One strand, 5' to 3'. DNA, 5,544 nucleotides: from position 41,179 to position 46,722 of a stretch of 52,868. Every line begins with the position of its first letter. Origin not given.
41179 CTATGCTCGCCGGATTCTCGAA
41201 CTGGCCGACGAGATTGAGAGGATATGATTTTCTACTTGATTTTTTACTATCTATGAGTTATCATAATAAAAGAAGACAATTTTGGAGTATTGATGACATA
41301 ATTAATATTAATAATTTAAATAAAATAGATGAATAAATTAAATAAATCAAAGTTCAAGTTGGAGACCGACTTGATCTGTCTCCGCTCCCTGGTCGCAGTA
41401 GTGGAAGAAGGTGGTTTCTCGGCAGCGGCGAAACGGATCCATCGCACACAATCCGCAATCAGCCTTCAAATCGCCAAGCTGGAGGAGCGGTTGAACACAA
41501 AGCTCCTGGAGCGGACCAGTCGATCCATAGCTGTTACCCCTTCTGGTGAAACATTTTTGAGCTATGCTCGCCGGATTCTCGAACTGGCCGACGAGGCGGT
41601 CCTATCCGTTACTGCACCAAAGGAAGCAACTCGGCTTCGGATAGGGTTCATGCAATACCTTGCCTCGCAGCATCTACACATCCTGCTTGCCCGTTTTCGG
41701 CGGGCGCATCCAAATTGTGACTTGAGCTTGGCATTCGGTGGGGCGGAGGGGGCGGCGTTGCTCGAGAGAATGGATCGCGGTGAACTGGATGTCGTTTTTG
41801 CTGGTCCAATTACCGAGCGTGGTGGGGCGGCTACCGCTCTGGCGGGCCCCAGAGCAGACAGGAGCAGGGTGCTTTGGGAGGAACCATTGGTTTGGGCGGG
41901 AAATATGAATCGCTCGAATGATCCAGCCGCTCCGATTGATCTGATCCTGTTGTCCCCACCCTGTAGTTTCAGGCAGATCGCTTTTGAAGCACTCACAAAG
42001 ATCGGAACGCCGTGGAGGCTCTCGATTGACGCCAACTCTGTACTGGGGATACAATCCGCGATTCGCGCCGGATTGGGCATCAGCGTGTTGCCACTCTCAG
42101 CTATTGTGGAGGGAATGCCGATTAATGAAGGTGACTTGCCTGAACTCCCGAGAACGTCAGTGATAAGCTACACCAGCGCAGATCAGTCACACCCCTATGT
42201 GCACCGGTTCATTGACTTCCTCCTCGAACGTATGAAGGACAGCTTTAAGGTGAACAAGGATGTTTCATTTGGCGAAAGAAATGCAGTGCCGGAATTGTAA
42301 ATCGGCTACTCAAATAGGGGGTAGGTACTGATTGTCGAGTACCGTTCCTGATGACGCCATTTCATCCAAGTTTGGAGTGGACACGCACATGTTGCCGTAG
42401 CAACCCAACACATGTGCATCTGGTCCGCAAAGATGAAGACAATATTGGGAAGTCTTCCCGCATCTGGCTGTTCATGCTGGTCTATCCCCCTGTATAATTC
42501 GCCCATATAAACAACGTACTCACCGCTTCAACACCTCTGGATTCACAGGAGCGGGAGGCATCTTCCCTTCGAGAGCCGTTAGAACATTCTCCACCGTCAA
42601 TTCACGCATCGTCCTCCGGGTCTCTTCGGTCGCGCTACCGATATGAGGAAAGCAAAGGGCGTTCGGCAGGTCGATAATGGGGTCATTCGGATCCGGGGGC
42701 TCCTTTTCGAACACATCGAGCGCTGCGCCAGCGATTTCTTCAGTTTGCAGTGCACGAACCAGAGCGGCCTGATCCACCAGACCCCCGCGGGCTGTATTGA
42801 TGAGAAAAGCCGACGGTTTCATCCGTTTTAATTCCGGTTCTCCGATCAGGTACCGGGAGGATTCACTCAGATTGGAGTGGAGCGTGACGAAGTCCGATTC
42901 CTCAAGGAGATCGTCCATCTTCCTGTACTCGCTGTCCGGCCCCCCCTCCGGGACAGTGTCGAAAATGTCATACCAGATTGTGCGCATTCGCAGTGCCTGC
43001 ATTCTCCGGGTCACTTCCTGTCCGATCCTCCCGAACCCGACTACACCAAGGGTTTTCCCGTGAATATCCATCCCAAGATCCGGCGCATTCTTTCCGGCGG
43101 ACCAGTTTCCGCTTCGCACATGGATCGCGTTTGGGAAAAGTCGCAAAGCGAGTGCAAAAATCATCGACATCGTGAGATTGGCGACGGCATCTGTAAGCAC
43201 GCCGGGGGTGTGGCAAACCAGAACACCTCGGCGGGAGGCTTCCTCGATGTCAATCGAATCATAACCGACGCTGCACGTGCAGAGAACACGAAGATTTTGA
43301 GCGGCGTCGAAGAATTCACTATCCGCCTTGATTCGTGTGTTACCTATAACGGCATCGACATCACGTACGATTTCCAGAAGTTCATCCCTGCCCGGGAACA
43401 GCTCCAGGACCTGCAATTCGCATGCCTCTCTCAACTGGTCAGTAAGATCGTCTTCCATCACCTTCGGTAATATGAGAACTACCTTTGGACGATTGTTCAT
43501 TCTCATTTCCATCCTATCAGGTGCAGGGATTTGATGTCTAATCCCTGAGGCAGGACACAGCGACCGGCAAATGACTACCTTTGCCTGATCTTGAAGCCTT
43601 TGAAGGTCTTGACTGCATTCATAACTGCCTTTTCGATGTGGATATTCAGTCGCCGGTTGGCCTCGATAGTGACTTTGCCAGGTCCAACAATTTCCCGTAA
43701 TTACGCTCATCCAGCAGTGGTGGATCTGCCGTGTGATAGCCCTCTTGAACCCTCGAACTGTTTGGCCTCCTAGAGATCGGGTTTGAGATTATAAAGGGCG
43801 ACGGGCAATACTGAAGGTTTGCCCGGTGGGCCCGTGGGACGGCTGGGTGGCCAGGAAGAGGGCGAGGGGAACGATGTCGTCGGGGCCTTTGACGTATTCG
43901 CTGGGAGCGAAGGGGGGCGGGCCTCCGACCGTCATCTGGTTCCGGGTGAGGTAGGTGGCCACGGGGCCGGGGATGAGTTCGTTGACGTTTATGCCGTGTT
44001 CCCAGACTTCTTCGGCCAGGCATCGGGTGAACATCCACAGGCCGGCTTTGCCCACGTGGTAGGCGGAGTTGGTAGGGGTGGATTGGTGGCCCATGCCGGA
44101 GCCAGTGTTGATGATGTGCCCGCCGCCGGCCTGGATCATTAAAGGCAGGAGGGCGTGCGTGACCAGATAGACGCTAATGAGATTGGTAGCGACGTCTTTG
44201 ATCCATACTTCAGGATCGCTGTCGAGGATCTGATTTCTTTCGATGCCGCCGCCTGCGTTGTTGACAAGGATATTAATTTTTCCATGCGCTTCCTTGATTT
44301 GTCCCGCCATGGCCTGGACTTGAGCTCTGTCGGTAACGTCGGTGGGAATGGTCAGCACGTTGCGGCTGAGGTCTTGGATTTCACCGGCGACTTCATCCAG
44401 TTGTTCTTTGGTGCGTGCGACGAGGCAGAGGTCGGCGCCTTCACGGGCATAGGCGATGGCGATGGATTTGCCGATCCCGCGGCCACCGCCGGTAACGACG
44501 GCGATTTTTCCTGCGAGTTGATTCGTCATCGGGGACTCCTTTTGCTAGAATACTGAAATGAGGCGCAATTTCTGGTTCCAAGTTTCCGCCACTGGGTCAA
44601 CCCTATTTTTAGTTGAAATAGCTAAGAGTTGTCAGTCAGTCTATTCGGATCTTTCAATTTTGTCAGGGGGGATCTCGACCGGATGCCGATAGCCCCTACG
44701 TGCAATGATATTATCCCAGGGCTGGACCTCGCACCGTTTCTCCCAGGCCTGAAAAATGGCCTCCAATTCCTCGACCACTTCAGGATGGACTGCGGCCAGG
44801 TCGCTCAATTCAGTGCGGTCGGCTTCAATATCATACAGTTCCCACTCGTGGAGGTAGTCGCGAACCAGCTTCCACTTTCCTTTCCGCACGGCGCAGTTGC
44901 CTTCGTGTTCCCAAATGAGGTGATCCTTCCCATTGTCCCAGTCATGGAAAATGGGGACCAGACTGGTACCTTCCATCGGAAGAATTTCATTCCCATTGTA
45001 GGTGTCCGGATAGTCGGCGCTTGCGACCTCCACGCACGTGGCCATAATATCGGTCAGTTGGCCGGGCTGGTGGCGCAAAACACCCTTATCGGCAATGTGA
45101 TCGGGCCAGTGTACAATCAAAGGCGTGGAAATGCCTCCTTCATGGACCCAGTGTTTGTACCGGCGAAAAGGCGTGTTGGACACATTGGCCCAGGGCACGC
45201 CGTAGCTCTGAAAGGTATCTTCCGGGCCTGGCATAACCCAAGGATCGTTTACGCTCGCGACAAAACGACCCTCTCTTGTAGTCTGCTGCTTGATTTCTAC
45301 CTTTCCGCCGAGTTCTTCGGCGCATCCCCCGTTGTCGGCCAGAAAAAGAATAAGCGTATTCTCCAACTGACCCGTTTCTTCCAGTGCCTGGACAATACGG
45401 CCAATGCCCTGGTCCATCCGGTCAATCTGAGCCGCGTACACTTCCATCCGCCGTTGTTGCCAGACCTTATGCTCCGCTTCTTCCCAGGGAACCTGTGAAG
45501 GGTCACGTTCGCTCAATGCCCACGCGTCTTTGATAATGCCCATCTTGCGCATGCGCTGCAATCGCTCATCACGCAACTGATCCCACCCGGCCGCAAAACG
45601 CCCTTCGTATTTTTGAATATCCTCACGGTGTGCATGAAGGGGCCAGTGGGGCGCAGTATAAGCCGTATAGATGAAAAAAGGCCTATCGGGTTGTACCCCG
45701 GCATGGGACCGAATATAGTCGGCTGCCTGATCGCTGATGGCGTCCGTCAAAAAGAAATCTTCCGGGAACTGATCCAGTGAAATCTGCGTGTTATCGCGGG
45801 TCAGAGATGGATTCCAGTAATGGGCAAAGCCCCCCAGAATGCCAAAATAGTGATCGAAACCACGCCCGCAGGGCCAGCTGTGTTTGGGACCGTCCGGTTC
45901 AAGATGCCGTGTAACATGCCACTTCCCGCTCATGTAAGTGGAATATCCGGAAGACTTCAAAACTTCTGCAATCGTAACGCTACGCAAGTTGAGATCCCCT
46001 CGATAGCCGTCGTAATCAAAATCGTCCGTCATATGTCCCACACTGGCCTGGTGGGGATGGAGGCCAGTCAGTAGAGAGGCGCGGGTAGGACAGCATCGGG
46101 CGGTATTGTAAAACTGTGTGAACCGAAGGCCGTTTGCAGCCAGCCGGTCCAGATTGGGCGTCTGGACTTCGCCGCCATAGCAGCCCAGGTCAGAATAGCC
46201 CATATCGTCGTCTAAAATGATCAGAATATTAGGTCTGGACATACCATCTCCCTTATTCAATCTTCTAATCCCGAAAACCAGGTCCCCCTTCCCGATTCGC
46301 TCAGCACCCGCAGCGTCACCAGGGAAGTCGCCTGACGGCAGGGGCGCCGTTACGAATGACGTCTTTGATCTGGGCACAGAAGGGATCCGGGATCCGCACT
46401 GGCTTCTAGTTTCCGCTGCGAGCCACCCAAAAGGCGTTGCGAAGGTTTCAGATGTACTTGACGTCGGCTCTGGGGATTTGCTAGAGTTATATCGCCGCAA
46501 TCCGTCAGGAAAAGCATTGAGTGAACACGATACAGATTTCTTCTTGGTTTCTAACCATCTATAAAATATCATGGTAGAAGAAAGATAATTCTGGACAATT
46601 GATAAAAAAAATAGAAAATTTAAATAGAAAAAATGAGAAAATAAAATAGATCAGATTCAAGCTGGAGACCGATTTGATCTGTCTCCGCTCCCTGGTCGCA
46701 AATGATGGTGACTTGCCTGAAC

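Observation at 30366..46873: Four copies of one divergent-promoter + lysR-5'-stub cassette head three catabolic operons, with only one lysR intact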

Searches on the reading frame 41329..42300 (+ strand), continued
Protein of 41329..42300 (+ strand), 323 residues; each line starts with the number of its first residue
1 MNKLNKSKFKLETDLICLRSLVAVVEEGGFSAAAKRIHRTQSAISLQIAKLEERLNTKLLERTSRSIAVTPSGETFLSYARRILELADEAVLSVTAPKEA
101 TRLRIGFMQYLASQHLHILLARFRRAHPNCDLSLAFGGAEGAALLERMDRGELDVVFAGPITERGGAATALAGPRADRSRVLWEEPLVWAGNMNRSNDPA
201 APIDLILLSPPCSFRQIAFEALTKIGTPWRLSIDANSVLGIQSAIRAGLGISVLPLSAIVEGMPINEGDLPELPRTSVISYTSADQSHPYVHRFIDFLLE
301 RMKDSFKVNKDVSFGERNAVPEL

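Call 23: find_encoding_contigs(protein=P0001, flank=10000, max_places=10)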
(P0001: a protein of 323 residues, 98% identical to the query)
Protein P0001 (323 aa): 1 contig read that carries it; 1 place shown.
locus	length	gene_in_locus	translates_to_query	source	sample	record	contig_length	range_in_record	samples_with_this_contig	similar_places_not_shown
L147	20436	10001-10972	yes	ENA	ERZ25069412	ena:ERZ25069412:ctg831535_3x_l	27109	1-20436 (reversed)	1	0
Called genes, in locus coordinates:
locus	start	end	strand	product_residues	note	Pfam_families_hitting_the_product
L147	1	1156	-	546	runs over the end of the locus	PF02776:TPP_enzyme_N, PF00205:TPP_enzyme_M, PF02775:TPP_enzyme_C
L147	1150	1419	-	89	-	-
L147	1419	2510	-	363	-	PF08240:ADH_N, PF16912:Glu_dehyd_C, PF00107:ADH_zinc_N, PF13602:ADH_zinc_N_2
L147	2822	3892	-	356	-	-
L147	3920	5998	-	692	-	-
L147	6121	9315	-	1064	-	PF13620:CarboxypepD_reg, PF13715:CarbopepD_reg_2, PF07715:Plug (weak)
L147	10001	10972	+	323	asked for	PF00126:HTH_1, PF03466:LysR_substrate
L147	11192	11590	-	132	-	PF02826:2-Hacid_dh_C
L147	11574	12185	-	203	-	PF00389:2-Hacid_dh, PF02826:2-Hacid_dh_C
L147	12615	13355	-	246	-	PF00106:adh_short, PF08659:KR, PF13561:adh_short_C2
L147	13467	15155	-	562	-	PF00884:Sulfatase, PF01663:Phosphodiest (faint), PF00884:Sulfatase, PF16347:SGSH_C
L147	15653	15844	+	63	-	-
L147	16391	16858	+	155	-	PF00383:dCMP_cyt_deam_1, PF14437:MafB19-deam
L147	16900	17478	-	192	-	PF00578:AhpC-TSA, PF08534:Redoxin, PF00085:Thioredoxin, PF13098:Thioredoxin_2, PF13905:Thioredoxin_8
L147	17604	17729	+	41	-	-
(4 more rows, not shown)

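Call 24: find_encoding_contigs(protein=P0002, flank=10000, max_places=10)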
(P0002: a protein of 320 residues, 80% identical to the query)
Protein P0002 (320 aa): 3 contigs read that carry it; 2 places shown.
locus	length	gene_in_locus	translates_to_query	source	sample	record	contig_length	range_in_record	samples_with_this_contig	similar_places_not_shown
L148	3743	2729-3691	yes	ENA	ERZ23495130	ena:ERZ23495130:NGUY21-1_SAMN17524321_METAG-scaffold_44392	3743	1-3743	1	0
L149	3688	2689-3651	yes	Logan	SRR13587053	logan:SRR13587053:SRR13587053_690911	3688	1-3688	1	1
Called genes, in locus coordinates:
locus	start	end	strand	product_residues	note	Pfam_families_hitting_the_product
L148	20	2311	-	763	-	PF19313:DUF5916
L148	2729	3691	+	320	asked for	PF00126:HTH_1, PF03466:LysR_substrate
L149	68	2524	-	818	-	PF19313:DUF5916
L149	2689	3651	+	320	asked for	PF00126:HTH_1, PF03466:LysR_substrate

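Call 52: search_protein_families(library=ncbifam, proteins=[window:41329-42300:+], max_evalue=0.00001)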
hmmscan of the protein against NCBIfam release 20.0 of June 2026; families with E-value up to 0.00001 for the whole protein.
window:41329-42300:+ (323 aa): 49 families (the best 25 are shown)
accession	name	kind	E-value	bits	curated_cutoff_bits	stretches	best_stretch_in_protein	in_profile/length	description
NF011673.1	PRK15092.1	equivalog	6e-33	114.2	530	1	10-280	8-266/293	transcriptional regulator LrhA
NF053705.1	TransRegGltCGpos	equivalog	9.6e-32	110.4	350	1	19-300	7-291/300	glutamate biosynthesis transcriptional regulator GltC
NF047711.1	PutUtilRegPtrR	equivalog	6.3e-28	97.7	400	1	14-264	2-243/283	putrescine utilization regulator PtrR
NF007385.0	PRK09906.1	equivalog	2.6e-25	89.2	356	1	15-160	3-147/296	DNA-binding transcriptional regulator HcaR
NF040786.1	LysR_Sec_metab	equivalog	4.8e-25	88.2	250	1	16-163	4-151/298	selenium metabolism-associated LysR family transcriptional regulator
TIGR03339.1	phn_lysR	subfamily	7.8e-22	77.8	341.1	1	18-257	2-236/279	aminoethylphosphonate catabolism associated LysR family transcriptional regulator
NF008416.0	PRK11242.1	equivalog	7e-21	74.8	277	1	18-256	6-243/300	transcriptional regulator CynR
NF008352.0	PRK11139.1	subfamily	2.9e-20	72.6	288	1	18-135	11-128/305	transcriptional regulator GcvA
NF045775.1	acetoin_reg_AlsR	exception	1.5e-19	70.6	430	1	16-158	4-146/290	acetoin biosynthesis transcriptional regulator AlsR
TIGR02424.1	TF_pcaQ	equivalog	1.5e-19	70.1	303.8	1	18-157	8-147/300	pca operon transcription factor PcaQ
NF040709.1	benzoate_BenM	exception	1.8e-19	70.2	600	1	15-157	3-144/299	benzoate utilization transcription regulator BenM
NF040888.1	trans_reg_YafC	equivalog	3.8e-19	68.7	470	1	18-135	8-127/293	DNA-binding transcriptional regulator YafC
NF041036.1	decaheme_TF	subfamily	6e-19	68.6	210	1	17-155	5-142/301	multiheme cytochrome-associated LysR family transcriptional regulator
NF007439.0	PRK09986.1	equivalog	1e-18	67.8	290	1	12-157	6-151/296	LysR family transcriptional regulator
TIGR03418.1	chol_sulf_TF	equivalog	2.8e-18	65.9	324.8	1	14-161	2-146/291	choline sulfate utilization transcriptional regulator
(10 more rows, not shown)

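Call 62: search_protein_families(library=pfam, proteins=[L022:878-3334:-], max_evalue=0.00001)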
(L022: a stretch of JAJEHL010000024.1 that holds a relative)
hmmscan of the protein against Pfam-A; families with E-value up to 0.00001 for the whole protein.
L022:878-3334:- (818 aa): 1 family
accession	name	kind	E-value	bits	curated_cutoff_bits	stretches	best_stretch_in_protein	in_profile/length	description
PF19313.5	DUF5916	-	5.8e-17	62.1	22.6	1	345-442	14-97/572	Domain of unknown function (DUF5916)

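Call 65: find_encoding_contigs(protein=P0258, flank=10000, max_places=4)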
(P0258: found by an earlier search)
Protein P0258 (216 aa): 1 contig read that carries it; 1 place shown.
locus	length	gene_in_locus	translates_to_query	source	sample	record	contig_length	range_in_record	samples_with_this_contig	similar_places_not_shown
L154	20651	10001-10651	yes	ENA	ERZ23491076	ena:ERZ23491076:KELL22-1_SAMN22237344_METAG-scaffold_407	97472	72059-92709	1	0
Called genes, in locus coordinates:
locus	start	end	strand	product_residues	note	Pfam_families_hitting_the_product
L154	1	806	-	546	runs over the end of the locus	PF02776:TPP_enzyme_N, PF00205:TPP_enzyme_M, PF02775:TPP_enzyme_C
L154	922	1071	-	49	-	-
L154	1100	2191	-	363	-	PF08240:ADH_N, PF16912:Glu_dehyd_C, PF00107:ADH_zinc_N, PF13602:ADH_zinc_N_2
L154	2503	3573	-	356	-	-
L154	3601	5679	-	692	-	-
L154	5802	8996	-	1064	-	PF13620:CarboxypepD_reg, PF13715:CarbopepD_reg_2, PF07715:Plug (weak)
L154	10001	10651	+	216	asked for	PF03466:LysR_substrate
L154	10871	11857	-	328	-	PF00389:2-Hacid_dh, PF02826:2-Hacid_dh_C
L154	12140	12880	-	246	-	PF00106:adh_short, PF08659:KR, PF13561:adh_short_C2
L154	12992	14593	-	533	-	PF00884:Sulfatase, PF01663:Phosphodiest (faint), PF16347:SGSH_C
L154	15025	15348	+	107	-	-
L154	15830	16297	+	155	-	PF00383:dCMP_cyt_deam_1, PF14437:MafB19-deam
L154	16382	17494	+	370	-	PF13506:Glyco_transf_21, PF00535:Glycos_transf_2, PF10111:Glyco_tranf_2_2 (weak), PF13641:Glyco_tranf_2_3, PF13632:Glyco_trans_2_3 (weak)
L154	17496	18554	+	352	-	PF04055:Radical_SAM, PF13186:SPASM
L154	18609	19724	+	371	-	PF13506:Glyco_transf_21, PF00535:Glycos_transf_2, PF10111:Glyco_tranf_2_2 (weak), PF13641:Glyco_tranf_2_3, PF13632:Glyco_trans_2_3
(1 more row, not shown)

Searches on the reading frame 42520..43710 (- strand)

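Call 9: search_protein_families(library=pfam, proteins=[window:42520-43710:-], max_evalue=0.00001)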
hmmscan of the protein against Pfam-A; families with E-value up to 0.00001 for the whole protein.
window:42520-43710:- (396 aa): 2 families
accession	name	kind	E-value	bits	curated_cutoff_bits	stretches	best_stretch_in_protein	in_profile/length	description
PF02826.25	2-Hacid_dh_C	-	1.2e-53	181.6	25.1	1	181-358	1-178/178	D-isomer specific 2-hydroxyacid dehydrogenase, NAD binding domain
PF00389.36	2-Hacid_dh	-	1.7e-30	105.9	24.6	1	80-390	3-134/134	D-isomer specific 2-hydroxyacid dehydrogenase, catalytic domain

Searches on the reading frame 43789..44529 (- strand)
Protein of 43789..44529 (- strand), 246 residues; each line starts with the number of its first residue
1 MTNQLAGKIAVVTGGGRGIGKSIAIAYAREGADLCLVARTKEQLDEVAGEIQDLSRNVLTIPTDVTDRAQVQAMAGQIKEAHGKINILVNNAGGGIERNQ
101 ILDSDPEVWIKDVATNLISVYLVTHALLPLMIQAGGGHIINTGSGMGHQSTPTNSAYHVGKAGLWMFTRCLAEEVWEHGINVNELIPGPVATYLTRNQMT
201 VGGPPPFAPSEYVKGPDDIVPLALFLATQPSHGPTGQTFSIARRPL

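Call 9: search_protein_families(library=pfam, proteins=[window:43789-44529:-], max_evalue=0.00001)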
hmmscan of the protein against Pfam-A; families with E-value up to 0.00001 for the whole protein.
window:43789-44529:- (246 aa): 3 families
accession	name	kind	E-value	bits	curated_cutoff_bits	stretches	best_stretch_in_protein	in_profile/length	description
PF00106.31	adh_short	-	6.2e-54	182.9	26.6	1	8-197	1-189/195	short chain dehydrogenase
PF13561.12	adh_short_C2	-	1.7e-42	146.1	27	1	17-240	6-230/236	Enoyl-(Acyl carrier protein) reductase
PF08659.16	KR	-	5.2e-09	36.7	22.6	1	11-111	4-107/180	KR domain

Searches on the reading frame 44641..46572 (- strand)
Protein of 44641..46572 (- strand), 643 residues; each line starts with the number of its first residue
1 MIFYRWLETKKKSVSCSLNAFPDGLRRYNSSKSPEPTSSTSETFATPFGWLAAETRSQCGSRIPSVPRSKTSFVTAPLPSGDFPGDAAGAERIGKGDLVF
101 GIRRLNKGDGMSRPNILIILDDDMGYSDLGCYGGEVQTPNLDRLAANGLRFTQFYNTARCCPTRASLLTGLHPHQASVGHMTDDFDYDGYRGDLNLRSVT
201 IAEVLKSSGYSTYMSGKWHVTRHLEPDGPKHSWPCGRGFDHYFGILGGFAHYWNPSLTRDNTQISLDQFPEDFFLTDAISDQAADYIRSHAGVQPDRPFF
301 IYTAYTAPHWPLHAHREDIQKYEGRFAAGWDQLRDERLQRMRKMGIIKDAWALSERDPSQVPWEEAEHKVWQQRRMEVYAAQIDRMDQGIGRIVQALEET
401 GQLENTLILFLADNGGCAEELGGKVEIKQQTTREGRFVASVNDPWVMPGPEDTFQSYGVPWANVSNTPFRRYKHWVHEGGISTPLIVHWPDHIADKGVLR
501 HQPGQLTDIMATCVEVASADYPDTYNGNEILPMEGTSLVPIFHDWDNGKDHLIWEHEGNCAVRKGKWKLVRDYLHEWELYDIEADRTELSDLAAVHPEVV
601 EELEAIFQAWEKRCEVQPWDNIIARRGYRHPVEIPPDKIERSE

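Call 9: search_protein_families(library=pfam, proteins=[window:44641-46572:-], max_evalue=0.00001)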
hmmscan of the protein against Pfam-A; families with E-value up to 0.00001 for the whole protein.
window:44641-46572:- (643 aa): 3 families
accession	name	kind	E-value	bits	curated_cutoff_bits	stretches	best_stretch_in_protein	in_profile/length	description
PF00884.28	Sulfatase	-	9.8e-63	212.7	25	1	114-517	1-299/301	Sulfatase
PF16347.10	SGSH_C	-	1.2e-11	45.5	29.3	1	473-594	8-133/154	N-sulphoglucosamine sulphohydrolase, C-terminal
PF01663.27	Phosphodiest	-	8.2e-06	26.1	23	0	137-415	19-220/342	Type I phosphodiesterase / nucleotide pyrophosphatase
